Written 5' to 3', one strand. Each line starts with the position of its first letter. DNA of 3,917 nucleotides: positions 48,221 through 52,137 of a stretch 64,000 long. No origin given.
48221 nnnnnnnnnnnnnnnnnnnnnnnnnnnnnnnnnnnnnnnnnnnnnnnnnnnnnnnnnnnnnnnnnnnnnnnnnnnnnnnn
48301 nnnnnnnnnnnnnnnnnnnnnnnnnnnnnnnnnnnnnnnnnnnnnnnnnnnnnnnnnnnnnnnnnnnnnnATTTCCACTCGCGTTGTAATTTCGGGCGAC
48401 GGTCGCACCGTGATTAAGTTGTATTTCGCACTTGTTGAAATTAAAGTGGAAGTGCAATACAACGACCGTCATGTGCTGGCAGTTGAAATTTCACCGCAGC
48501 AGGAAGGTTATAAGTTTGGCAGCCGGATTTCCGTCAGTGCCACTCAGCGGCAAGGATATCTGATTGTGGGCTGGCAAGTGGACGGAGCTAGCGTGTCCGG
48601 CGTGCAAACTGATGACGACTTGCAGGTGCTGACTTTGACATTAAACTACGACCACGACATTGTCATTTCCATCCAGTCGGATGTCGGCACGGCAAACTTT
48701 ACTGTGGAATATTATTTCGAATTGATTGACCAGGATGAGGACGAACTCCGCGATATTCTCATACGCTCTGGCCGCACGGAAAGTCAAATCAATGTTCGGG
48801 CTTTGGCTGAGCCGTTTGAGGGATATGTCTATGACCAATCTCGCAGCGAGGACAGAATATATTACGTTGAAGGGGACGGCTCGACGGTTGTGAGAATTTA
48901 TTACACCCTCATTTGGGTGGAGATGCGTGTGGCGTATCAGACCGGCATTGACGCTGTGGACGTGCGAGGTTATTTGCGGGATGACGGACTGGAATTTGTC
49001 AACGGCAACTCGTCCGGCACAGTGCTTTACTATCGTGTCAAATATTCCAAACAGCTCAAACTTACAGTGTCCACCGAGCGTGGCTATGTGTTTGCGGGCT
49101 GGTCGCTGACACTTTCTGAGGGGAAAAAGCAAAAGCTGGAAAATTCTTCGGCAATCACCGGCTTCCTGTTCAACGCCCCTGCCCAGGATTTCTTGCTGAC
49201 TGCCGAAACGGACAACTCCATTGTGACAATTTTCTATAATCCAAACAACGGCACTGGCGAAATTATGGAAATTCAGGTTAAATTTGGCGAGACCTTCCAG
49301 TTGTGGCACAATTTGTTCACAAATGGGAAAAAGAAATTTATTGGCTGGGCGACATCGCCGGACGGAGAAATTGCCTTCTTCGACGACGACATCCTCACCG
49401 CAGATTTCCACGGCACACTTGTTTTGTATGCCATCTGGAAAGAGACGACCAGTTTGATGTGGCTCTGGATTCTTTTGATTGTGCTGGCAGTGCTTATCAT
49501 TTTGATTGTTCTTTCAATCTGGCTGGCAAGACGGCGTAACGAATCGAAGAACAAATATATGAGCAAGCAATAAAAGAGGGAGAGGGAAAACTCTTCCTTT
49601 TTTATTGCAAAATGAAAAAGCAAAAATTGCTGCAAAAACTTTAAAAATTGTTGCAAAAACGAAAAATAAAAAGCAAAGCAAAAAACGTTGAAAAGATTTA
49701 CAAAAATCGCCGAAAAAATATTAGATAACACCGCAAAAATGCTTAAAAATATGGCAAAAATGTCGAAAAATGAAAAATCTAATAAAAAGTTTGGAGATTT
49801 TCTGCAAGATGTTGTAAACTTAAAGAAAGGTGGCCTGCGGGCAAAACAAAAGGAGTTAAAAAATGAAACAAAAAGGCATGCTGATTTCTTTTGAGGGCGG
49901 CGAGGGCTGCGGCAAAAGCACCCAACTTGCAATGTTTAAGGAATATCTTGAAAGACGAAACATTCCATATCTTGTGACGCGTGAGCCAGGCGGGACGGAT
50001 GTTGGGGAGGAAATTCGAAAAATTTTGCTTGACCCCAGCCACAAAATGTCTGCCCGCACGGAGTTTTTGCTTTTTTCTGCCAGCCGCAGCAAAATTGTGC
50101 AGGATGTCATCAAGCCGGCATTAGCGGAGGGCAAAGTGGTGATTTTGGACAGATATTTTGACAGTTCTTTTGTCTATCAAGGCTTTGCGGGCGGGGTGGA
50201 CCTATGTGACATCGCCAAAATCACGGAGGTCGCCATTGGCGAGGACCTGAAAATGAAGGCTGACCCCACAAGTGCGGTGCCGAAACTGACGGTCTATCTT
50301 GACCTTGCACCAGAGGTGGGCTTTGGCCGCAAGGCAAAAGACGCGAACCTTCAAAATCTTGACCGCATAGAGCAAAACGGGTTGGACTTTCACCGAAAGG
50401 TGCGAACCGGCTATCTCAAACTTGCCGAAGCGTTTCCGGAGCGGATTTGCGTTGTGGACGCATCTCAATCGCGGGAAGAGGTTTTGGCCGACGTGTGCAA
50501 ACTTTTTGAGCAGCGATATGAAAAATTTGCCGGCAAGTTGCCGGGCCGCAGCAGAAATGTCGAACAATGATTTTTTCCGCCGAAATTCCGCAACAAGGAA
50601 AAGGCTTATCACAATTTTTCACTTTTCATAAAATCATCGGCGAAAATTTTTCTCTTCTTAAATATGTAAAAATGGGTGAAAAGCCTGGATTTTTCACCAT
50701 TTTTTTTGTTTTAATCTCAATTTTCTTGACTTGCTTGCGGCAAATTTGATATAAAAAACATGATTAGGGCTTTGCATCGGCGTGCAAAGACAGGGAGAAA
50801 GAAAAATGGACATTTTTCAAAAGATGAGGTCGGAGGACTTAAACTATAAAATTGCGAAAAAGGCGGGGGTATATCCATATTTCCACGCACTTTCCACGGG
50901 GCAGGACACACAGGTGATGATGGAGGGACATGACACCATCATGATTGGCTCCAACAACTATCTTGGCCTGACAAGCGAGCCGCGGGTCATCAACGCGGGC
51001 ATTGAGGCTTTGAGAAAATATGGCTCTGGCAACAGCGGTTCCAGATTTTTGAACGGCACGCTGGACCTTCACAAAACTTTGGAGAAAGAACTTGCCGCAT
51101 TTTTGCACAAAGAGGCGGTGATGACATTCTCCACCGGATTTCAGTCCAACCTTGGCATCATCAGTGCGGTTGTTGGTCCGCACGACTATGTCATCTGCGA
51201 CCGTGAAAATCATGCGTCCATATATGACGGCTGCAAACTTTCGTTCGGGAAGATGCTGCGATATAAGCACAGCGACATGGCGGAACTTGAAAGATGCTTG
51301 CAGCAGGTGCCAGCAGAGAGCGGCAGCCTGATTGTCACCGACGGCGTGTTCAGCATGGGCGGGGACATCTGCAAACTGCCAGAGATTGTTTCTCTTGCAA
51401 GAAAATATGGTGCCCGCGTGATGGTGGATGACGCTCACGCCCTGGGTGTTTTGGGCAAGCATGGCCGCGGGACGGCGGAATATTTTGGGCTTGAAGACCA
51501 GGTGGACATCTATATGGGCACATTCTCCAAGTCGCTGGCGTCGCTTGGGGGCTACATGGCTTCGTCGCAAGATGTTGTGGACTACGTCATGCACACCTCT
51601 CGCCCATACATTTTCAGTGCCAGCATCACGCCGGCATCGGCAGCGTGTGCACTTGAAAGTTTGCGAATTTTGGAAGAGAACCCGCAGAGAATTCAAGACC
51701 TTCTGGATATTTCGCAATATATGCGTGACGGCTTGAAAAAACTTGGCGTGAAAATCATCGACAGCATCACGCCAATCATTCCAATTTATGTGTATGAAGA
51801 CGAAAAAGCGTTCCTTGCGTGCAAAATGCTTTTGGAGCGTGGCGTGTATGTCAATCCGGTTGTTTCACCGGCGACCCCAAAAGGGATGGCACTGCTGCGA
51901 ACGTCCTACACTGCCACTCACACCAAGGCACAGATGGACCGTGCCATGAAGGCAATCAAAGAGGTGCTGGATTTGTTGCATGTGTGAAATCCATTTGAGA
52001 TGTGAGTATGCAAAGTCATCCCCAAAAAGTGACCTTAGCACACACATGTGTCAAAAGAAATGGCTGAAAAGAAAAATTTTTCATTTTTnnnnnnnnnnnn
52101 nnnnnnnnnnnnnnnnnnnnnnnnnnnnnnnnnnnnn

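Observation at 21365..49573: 9402-residue tail-anchored surface protein built from more than 50 Listeria-Bacteroides repeats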

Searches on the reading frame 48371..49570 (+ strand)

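Call 18: search_protein_families(library=ncbifam, proteins=[window:48371-49570:+], max_evalue=0.1)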
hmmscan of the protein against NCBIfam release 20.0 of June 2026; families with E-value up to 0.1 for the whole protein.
window:48371-49570:+ (400 aa): 3 families
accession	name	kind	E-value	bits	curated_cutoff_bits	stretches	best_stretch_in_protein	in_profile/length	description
TIGR02543.1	List_Bact_rpt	repeat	8.7e-05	22.8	20.95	0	238-247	5-14/44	TIGR02543 family repeat protein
TIGR01478.1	STEVOR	paralog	0.023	13.9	166.65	1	368-397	273-302/308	STEVOR family variant surface protein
NF033897.1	GUMAP_C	equivalog_domain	0.067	11.1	200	1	349-395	689-733/733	GUMAP protein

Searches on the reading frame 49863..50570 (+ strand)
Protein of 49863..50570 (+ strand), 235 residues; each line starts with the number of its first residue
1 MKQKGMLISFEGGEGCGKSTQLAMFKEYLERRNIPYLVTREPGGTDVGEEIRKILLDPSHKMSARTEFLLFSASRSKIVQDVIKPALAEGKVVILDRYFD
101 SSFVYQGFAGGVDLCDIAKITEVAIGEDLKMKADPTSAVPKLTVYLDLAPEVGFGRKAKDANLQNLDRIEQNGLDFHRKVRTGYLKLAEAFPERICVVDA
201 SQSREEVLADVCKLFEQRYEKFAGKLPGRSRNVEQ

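Call 6: search_protein_families(library=pfam, proteins=[window:49863-50570:+], max_evalue=0.01)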
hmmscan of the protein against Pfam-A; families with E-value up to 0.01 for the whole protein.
window:49863-50570:+ (235 aa): 2 families
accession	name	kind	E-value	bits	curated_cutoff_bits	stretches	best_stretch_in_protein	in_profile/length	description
PF02223.23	Thymidylate_kin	-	5.7e-47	160.2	27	1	10-210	1-184/185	Thymidylate kinase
PF13521.12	AAA_28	-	0.0021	18.7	27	1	8-111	2-95/164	AAA domain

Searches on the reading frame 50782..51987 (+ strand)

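Call 6: search_protein_families(library=pfam, proteins=[window:50782-51987:+], max_evalue=0.01)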
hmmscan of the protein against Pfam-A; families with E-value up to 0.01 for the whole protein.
window:50782-51987:+ (401 aa): 6 families
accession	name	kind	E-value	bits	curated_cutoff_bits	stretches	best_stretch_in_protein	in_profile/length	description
PF00155.27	Aminotran_1_2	-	6.3e-57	193.8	19.7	1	53-392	4-361/361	Aminotransferase class I and II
PF01212.27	Beta_elim_lyase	-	4.1e-09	36.6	27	1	99-325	36-272/288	Beta-eliminating lyase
PF01053.26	Cys_Met_Meta_PP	-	3.8e-05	22.8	27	1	87-224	47-181/381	Cys/Met metabolism PLP-dependent enzyme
PF01041.23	DegT_DnrJ_EryC1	-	0.00017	21.4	19.8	0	191-223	120-152/360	DegT/DnrJ/EryC1/StrS aminotransferase family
PF00202.27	Aminotran_3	-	0.0012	18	30.5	1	109-396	116-403/403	Aminotransferase class-III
PF01276.26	OKR_DC_1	-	0.003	16.8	27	0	121-154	93-126/417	Orn/Lys/Arg decarboxylase, major domain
